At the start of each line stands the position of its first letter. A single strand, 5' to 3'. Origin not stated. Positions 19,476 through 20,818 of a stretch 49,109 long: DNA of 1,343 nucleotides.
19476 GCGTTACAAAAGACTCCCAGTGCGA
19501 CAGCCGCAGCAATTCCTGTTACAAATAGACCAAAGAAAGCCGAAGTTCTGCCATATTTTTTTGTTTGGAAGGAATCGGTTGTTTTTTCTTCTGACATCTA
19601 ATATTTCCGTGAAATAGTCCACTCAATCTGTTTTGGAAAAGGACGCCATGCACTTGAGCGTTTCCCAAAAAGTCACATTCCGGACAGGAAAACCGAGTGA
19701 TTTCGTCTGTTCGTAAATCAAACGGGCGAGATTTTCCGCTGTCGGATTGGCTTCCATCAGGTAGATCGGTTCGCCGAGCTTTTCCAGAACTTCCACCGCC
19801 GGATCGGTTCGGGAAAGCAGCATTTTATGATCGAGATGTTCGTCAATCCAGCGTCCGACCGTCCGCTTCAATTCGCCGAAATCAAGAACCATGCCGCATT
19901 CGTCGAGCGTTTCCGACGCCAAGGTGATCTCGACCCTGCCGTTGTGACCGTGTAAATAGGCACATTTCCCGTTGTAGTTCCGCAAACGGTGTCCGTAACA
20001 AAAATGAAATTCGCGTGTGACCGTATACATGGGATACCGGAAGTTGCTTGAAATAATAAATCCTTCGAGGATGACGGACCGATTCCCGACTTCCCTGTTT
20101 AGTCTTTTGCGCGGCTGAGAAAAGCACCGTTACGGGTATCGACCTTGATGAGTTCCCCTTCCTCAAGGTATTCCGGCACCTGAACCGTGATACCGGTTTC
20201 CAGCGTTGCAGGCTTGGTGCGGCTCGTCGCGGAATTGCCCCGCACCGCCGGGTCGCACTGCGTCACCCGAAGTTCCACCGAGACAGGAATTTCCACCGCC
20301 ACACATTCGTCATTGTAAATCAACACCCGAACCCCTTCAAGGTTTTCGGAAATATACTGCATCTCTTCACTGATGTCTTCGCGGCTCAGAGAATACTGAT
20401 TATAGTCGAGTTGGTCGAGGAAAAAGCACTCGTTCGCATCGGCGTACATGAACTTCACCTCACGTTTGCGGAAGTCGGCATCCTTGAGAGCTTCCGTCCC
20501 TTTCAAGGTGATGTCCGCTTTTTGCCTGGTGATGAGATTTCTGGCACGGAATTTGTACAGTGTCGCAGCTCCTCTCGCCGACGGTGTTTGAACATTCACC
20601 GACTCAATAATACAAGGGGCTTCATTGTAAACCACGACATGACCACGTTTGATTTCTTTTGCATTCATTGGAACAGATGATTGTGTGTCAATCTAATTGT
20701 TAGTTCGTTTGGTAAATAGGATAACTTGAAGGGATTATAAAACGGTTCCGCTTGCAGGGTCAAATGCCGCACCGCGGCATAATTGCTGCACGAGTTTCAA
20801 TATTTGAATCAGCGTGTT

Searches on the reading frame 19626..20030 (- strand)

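Call 35: search_protein_families(library=pfam, proteins=[window:19626-20030:-], max_evalue=0.001)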
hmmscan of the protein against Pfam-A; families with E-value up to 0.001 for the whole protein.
window:19626-20030:- (135 aa): 1 family
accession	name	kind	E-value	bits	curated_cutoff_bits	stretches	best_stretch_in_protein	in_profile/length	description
PF01242.24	PTPS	-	6.8e-34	116.9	22.4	1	3-132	1-119/121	6-pyruvoyl tetrahydropterin synthase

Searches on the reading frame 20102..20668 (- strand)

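Call 3: search_protein_families(library=pfam, proteins=[window:20102-20668:-], max_evalue=0.01)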
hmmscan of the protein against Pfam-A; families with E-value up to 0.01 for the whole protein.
window:20102-20668:- (189 aa): 3 families
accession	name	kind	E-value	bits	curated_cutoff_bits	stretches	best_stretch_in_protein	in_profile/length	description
PF09285.17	Elong-fact-P_C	-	1.6e-23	82.6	25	1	131-186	1-56/56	Elongation factor P, C-terminal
PF01132.26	EFP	-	1.1e-12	48.2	27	1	69-122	1-53/54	Elongation factor P (EF-P) OB domain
PF08207.18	EFP_N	-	8.3e-10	39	23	1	3-60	2-57/58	Elongation factor P (EF-P) KOW-like domain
